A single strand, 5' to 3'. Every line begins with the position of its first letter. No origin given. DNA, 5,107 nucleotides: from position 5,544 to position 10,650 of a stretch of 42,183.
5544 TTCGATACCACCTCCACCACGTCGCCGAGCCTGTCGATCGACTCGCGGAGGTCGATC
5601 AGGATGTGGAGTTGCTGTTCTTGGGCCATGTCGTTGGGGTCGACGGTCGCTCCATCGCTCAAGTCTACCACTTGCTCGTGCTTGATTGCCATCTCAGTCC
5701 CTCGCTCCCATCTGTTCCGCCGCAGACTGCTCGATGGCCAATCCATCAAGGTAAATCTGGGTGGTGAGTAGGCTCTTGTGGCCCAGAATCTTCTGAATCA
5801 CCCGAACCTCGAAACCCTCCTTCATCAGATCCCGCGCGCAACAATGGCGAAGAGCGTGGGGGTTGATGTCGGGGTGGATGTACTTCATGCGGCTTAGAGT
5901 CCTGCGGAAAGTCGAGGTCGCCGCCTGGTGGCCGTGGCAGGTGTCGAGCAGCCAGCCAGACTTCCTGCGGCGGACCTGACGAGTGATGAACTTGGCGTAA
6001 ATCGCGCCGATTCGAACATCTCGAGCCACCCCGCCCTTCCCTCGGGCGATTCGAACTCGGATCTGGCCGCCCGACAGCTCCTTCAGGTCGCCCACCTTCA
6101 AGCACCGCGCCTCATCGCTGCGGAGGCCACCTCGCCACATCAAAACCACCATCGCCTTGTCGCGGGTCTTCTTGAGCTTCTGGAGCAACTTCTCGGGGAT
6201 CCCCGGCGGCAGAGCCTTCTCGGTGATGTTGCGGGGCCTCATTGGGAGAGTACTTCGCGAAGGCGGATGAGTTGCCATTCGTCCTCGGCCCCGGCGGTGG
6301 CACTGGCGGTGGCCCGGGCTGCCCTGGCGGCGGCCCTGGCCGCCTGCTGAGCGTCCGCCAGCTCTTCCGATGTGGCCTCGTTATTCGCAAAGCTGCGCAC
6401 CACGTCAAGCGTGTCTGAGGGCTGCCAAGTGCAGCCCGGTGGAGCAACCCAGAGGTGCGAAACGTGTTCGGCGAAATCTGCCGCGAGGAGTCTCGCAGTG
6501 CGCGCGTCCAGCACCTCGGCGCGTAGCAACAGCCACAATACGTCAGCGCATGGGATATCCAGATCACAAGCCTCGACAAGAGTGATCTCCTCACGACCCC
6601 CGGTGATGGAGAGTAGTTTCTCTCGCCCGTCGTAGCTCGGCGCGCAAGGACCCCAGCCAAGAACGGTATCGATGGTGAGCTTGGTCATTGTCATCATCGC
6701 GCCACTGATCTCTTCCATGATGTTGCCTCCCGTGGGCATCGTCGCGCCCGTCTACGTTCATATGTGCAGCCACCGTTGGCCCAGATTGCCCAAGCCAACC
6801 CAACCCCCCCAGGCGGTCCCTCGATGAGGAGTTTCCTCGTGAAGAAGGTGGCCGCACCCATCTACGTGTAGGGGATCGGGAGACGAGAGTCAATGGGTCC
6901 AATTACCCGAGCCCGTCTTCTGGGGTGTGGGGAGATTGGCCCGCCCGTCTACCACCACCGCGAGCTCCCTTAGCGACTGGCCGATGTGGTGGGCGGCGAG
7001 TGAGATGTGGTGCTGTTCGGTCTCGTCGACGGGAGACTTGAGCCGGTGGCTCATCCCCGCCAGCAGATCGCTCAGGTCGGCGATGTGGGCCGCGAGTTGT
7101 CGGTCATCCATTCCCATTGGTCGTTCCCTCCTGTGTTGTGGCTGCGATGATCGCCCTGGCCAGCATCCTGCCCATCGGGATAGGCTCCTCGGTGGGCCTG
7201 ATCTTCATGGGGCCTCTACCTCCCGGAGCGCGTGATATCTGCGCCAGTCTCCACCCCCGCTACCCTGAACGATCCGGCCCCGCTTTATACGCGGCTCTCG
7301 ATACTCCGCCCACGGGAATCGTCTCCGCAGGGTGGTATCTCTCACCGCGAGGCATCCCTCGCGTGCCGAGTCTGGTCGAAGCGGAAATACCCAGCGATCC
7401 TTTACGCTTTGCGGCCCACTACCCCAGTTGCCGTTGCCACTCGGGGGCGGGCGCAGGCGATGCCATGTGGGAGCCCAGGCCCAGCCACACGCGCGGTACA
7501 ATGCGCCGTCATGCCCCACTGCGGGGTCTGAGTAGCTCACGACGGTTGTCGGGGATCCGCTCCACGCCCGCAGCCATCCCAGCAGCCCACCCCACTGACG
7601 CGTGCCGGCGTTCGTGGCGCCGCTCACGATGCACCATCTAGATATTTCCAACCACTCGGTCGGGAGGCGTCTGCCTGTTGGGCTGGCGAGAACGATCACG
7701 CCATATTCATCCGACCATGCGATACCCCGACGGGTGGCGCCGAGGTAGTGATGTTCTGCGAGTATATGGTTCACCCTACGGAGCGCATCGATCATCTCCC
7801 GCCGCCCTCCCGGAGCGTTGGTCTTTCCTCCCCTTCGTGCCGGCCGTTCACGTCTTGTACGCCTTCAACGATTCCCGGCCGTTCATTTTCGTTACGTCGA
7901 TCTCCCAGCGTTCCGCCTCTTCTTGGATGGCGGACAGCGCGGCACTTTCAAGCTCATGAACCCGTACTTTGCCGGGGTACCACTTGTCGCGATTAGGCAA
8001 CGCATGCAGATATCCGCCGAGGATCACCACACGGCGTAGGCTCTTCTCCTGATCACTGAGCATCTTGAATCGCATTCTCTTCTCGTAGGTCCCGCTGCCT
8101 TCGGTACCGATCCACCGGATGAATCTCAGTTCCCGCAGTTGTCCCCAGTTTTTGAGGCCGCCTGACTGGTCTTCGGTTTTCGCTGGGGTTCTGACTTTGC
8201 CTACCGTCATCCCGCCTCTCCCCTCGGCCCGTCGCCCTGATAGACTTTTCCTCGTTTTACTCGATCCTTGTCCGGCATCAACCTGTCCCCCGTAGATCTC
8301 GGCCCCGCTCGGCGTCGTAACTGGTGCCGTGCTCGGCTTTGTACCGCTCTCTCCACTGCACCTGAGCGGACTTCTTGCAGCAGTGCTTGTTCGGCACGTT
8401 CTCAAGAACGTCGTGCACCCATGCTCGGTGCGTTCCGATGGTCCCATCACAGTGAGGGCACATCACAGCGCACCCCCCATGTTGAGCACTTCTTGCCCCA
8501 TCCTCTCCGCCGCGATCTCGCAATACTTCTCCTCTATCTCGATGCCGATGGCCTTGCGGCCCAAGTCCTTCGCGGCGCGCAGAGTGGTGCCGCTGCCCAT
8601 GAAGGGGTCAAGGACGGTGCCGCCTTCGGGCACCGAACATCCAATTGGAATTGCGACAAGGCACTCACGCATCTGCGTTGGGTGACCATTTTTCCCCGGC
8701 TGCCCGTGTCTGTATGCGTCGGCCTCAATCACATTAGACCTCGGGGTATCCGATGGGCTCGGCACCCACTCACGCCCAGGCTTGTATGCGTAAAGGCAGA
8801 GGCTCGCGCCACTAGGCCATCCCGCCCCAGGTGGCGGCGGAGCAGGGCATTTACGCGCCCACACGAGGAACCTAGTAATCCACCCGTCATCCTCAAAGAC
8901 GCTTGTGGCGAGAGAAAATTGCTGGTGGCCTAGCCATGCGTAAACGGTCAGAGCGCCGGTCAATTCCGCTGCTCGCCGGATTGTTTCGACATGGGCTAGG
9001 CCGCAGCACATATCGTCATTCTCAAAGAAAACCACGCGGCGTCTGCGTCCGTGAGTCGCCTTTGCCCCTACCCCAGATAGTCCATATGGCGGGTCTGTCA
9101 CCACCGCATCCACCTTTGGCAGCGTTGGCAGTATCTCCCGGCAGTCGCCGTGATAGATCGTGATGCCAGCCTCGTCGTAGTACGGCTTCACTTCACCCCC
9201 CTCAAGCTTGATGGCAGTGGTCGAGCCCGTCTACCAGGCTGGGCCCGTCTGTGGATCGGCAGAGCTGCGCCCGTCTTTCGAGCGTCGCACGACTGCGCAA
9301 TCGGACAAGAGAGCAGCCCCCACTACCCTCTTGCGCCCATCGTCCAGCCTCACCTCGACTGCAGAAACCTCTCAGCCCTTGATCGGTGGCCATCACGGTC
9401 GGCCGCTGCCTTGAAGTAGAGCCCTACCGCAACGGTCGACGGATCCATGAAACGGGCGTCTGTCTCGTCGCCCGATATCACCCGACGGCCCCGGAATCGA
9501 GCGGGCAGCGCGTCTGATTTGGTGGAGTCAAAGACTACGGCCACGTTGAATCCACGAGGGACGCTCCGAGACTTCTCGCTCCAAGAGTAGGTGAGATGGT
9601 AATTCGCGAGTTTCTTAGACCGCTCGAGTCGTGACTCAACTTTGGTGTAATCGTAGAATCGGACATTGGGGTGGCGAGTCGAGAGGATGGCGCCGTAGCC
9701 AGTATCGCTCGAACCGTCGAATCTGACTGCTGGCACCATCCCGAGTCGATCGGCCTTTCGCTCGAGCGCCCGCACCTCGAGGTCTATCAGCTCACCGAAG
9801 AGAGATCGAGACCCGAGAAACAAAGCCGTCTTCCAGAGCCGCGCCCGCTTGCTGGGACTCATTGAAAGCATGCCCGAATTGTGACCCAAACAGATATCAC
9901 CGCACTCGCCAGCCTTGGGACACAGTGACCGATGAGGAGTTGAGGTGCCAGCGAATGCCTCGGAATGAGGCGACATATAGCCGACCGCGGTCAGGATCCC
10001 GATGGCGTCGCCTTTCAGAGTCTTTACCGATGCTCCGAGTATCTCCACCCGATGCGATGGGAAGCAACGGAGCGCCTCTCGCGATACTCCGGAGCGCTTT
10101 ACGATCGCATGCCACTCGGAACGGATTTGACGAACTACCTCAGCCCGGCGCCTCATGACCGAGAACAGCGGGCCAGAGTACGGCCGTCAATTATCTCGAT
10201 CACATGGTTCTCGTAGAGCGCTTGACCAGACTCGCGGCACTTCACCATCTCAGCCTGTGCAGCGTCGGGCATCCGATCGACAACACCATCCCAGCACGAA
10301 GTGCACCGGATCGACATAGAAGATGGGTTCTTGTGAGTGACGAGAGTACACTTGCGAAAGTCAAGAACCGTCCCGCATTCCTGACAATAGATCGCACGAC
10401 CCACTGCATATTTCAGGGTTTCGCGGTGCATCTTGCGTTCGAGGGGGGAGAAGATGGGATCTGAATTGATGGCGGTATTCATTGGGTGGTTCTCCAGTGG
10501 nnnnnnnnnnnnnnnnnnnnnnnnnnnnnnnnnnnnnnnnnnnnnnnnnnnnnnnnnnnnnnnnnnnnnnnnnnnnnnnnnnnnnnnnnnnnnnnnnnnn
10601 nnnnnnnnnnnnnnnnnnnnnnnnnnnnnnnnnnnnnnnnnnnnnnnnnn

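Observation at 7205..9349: Methyltransferase / Com-like Zn finger / Mom-like GNAT operon: a candidate self-contained DNA-hypermodification module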

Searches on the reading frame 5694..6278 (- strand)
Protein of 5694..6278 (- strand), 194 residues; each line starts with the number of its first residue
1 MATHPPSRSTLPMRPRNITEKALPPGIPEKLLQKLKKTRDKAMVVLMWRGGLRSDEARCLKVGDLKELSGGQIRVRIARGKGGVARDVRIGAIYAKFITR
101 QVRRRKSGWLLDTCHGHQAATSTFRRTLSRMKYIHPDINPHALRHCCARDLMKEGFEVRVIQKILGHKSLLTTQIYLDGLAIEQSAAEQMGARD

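Call 66: search_protein_families(library=phrogs, proteins=[window:5694-6278:-], max_evalue=0.00001)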
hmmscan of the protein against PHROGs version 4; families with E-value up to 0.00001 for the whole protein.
window:5694-6278:- (194 aa): 4 families
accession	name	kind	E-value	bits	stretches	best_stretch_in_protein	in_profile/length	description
phrog_1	-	integration and excision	2.9e-25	90.6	1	29-179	277-435/611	integrase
phrog_216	-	integration and excision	3.9e-24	86.3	1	13-186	46-231/301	integrase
phrog_7685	-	integration and excision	2.3e-07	31.6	1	110-176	153-220/240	integrase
phrog_7269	-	integration and excision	3e-06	28.1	1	120-177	9-67/89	integrase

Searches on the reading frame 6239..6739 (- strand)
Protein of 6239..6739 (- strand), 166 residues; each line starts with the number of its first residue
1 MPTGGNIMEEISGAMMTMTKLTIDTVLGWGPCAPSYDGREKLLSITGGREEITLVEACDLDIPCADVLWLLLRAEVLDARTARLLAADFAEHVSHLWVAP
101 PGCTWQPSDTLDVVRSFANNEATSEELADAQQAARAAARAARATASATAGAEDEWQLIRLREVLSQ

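Call 3: search_protein_families(library=pfam, proteins=[window:6239-6739:-], max_evalue=0.1)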
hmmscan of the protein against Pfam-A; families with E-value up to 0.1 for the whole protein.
window:6239-6739:- (166 aa): 1 family
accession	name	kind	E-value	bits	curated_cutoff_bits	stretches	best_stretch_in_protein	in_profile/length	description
PF21805.3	Imm5_like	-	0.013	15.8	25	1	79-145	8-74/129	Imm-5 like putative immunity protein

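Call 4: search_protein_families(library=ncbifam, proteins=[window:6239-6739:-], max_evalue=0.1)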
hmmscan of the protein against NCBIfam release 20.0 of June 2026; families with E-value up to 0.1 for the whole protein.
window:6239-6739:- (166 aa): 0 families

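Call 5: search_protein_families(library=phrogs, proteins=[window:6239-6739:-], max_evalue=0.1)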
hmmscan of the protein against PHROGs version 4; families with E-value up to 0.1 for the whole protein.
window:6239-6739:- (166 aa): 1 family
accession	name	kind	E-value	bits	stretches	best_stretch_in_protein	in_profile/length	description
phrog_18326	-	unknown function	6.9e-07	30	1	32-151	13-130/203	-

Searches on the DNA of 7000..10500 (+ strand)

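Call 7: search_dna_similar(query=window:7000-10500:+, collection=phages, mode=distant, max_rows=20)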
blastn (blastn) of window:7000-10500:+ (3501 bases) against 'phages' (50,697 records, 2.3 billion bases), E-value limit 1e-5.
Records with a match: 13; places in all: 13; records where one place covers at least 80% of the query: 0.
Best place of each record, by identity: 80-90% 1; 60-80% 12.
By first word of the organism name: Gordonia 5; Mycobacterium 3; Microcystis 2; Rhizobium 1; Octadecabacter 1; Pseudanabaena 1.
By host as written in the record: Gordonia terrae 3612 4; Mycobacterium smegmatis mc2 155 2; Gordonia terrae NRRL B-16283 1; Microcystis aeruginosa 1; - 1; Rhizobium etli T3_14 1; Mycolicibacterium smegmatis MC2 155 1; Octadecabacter sp. strain IceBac 430 1; and 1 more.
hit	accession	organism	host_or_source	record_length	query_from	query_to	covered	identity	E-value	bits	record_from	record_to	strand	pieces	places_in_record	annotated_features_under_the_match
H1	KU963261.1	Gordonia phage BetterKatz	Gordonia terrae 3612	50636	1509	1625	3%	71.8%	1e-6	64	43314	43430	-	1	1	66: DNA methyltransferase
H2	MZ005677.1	Gordonia phage Bock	Gordonia terrae 3612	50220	1509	1625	3%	71.8%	1e-6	64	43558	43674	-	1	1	68: DNA methylase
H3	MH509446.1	Gordonia phage DelRio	Gordonia terrae 3612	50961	1509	1625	3%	71.8%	1e-6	64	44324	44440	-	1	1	67: methyltransferase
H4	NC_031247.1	Gordonia phage BetterKatz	Gordonia terrae 3612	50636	1509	1625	3%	71.8%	1e-6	64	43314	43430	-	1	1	66: DNA methyltransferase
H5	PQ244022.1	Gordonia phage Pimento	Gordonia terrae NRRL B-16283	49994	1509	1625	3%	71.8%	1e-6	64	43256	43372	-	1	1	69: DNA methyltransferase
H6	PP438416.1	Microcystis phage Mae-JY24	Microcystis aeruginosa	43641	2083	2189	3%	76.6%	4e-12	82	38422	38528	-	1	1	DNA methylase N-4/N-6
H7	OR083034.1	Microcystis phage Mwe-Yong1318-1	Microcystis wesenbergii FACHB-1318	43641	2083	2189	3%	76.6%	4e-12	82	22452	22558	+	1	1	methyltransferase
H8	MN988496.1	Rhizobium phage RHph_TM3_3_14B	Rhizobium etli T3_14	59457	1513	1619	3%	76.4%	3e-7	65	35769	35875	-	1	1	modification DNA-methylase protein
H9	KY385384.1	Mycobacterium phage SimranZ1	Mycolicibacterium smegmatis MC2 155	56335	1540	1625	2%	77.9%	8e-9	71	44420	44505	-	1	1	DNA methylase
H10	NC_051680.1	Mycobacterium phage Mantra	Mycobacterium smegmatis mc2 155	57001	1540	1626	2%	75.9%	1e-6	64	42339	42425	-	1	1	63: DNA methyltransferase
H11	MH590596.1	Mycobacterium phage Mantra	Mycobacterium smegmatis mc2 155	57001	1540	1626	2%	75.9%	1e-6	64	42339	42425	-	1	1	63: hypothetical protein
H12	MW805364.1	Octadecabacter Antarctic DB virus 2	Octadecabacter sp. strain IceBac 430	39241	1534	1615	2%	77.9%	3e-7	64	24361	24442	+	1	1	DNA-methylase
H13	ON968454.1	Pseudanabaena phage Pan3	Pseudanabaena sp.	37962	2083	2150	2%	80.9%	3e-7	65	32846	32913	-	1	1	site-specific DNA-methyltransferase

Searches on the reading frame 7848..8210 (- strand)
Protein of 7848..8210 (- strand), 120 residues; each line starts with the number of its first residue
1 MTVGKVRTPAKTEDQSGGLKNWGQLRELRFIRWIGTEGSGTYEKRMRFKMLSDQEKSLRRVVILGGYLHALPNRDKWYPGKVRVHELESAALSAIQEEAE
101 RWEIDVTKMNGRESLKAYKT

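Call 3: search_protein_families(library=pfam, proteins=[window:7848-8210:-], max_evalue=0.1)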
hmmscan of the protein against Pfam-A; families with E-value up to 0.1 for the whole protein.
window:7848-8210:- (120 aa): 0 families

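Call 4: search_protein_families(library=ncbifam, proteins=[window:7848-8210:-], max_evalue=0.1)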
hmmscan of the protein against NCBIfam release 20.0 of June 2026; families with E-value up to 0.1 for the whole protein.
window:7848-8210:- (120 aa): 0 families

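Call 5: search_protein_families(library=phrogs, proteins=[window:7848-8210:-], max_evalue=0.1)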
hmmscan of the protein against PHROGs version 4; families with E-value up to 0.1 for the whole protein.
window:7848-8210:- (120 aa): 0 families

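Call 44: find_homologous_proteins(query=window:7848-8210:-, max_evalue=0.01)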
Query window:7848-8210:- (120 aa): 2 proteins with E <= 0.01 among 8 candidates.
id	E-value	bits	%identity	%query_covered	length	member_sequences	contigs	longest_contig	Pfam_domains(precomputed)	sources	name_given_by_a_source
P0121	7.0e-74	263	100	100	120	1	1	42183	-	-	-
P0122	1.1e-53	198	77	95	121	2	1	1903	-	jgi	-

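Call 46: find_encoding_contigs(protein=P0122, flank=5000, max_places=3)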
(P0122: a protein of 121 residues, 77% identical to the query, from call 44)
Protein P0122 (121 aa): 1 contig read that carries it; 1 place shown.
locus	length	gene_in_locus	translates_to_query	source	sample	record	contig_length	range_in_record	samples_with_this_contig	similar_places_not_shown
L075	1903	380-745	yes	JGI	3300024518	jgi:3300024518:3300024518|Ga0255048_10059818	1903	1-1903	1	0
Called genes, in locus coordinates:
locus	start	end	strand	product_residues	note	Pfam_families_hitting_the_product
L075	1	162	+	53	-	?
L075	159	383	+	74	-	-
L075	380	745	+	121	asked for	-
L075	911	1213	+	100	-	-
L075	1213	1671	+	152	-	-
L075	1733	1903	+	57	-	?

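Call 74: predict_structure(alignment_id=A4)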
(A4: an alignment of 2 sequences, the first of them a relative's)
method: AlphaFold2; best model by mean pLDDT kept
length: 120 residues; sequences in the alignment: 2
mean_pLDDT: 56.1   pTM: 0.46
mean pLDDT of the five models: 56.1, 51.5, 46.7, 44.9, 36.3
residues with pLDDT >= 90: 0; 70-90: 26; 50-70: 52; < 50: 42
segments of 3 or more residues with pLDDT < 50: 1-26, 35-38, 111-120
pLDDT, mean of each block of 10 residues (from residue 1): 37 33 48 51 66 73 68 56 63 75 66 37
secondary structure, 60 per line:
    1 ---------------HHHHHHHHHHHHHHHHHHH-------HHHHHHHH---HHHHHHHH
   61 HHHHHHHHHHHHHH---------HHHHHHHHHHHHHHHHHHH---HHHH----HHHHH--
elements in order: H16-34 H42-49 H53-74 H84-102 H106-109 H114-118

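Call 75: search_protein_representatives(alignment_id=A4)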
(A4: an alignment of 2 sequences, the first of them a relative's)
Query: 2 sequences, 121 profile positions. Proteins with E-value up to 0.001 (for the whole library): 4; up to 1e-10: 1; up to 1e-30: 1. The best 4 are listed.
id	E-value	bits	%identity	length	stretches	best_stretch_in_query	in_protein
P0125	1.7e-31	124.9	-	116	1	13-118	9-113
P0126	3.0e-08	49.8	-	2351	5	64-96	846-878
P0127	1.0e-05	41.6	-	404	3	69-99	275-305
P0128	9.5e-04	35.3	-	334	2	32-118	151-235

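Call 76: search_protein_families(library=pfam, proteins=[P0125, P0126, P0127, P0128], max_evalue=0.001)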
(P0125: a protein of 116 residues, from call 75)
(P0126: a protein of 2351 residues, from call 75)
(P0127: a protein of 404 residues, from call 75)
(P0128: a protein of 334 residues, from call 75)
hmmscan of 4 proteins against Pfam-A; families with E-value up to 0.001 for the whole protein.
P0125 (116 aa): 0 families

P0126 (2351 aa): 1 family
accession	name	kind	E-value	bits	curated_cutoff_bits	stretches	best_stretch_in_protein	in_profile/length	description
PF24893.1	DUF7743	-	1.5e-09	38.1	27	0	439-486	2-44/120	Domain of unknown function (DUF7743)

P0127 (404 aa): 0 families

P0128 (334 aa): 1 family
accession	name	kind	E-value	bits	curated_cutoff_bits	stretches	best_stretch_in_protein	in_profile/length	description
PF01828.24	Peptidase_A4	-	2.2e-18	66.9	22.3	1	116-256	4-148/206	Peptidase A4 family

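Call 78: find_encoding_contigs(protein=P0125, flank=6000, max_places=3)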
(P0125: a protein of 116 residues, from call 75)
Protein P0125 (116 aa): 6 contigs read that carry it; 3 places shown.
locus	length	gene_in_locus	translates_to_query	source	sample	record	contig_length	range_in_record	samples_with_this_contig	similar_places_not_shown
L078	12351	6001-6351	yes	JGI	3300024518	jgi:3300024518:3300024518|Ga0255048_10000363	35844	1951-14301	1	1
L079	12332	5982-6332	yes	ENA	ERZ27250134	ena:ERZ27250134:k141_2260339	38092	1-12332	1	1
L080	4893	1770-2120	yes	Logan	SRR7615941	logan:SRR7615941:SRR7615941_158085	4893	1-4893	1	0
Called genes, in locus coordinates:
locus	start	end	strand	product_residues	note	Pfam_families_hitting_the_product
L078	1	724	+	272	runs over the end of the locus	-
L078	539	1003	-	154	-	-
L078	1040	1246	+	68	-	-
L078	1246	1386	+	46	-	-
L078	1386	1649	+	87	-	-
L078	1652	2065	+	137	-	-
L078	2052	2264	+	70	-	-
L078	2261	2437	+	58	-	-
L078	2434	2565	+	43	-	-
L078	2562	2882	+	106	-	-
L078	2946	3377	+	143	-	-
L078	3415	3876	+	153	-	PF10686:YAcAr (weak)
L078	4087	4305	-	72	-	-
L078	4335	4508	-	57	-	-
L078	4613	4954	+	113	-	-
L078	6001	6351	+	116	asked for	-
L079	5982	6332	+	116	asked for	-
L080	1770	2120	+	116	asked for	-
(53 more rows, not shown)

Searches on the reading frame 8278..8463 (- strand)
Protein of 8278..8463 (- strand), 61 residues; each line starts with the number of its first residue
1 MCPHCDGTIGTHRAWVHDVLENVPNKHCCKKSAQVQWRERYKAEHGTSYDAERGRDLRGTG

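Call 3: search_protein_families(library=pfam, proteins=[window:8278-8463:-], max_evalue=0.1)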
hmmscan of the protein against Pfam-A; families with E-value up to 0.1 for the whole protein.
window:8278-8463:- (61 aa): 0 families

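Call 4: search_protein_families(library=ncbifam, proteins=[window:8278-8463:-], max_evalue=0.1)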
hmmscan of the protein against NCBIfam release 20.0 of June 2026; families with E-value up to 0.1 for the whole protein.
window:8278-8463:- (61 aa): 0 families

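Call 5: search_protein_families(library=phrogs, proteins=[window:8278-8463:-], max_evalue=0.1)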
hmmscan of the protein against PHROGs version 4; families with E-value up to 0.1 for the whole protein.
window:8278-8463:- (61 aa): 3 families
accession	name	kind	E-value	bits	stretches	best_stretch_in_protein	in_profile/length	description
phrog_15035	-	unknown function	0.016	16.3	1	1-51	7-55/64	-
phrog_32371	-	unknown function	0.017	16.1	1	1-48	67-113/175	-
phrog_38188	-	unknown function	0.037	15.6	1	3-33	27-57/82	-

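Call 45: find_homologous_proteins(query=window:8278-8463:-, max_evalue=0.01)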
Query window:8278-8463:- (61 aa): 2 proteins with E <= 0.01 among 2 candidates.
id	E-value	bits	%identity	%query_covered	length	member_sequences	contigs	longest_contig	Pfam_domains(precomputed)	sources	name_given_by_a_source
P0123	1.0e-37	145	100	100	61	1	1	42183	-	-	-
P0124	8.7e-28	113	78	98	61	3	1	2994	-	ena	-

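Call 47: find_encoding_contigs(protein=P0124, flank=5000, max_places=3)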
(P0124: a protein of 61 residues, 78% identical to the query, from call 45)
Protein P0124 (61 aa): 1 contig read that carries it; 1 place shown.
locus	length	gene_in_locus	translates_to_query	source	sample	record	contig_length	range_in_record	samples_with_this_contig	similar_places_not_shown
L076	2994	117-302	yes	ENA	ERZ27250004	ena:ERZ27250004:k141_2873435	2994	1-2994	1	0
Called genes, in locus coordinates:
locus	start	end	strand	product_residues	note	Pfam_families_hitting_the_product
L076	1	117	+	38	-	?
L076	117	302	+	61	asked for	-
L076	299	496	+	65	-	-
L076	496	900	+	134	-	-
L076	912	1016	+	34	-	-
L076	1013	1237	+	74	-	-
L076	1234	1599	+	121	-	-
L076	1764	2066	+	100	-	-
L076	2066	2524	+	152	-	-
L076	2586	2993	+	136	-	?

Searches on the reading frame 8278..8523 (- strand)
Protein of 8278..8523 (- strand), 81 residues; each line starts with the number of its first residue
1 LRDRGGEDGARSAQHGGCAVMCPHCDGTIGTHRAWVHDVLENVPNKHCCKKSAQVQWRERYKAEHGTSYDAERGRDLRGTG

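Call 3: search_protein_families(library=pfam, proteins=[window:8278-8523:-], max_evalue=0.1)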
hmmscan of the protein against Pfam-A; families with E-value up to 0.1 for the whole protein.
window:8278-8523:- (81 aa): 1 family
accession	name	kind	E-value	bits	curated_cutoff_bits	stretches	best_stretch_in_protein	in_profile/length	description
PF25017.1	zf-C2HC_3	-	0.0058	17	24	1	3-37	7-41/47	C2HC zinc finger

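Call 4: search_protein_families(library=ncbifam, proteins=[window:8278-8523:-], max_evalue=0.1)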
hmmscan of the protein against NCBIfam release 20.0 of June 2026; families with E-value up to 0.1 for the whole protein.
window:8278-8523:- (81 aa): 1 family
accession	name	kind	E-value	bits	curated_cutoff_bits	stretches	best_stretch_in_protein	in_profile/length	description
NF000954.0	PRK00095.2-5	equivalog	0.032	12.6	937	1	5-56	119-169/588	DNA mismatch repair endonuclease MutL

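Call 5: search_protein_families(library=phrogs, proteins=[window:8278-8523:-], max_evalue=0.1)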
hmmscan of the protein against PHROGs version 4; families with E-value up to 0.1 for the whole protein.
window:8278-8523:- (81 aa): 3 families
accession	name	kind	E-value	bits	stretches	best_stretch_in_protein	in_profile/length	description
phrog_15035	-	unknown function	0.013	16.6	1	20-70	6-54/64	-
phrog_32371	-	unknown function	0.032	15.2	1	21-68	67-113/175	-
phrog_38188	-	unknown function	0.048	15.3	1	23-53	27-57/82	-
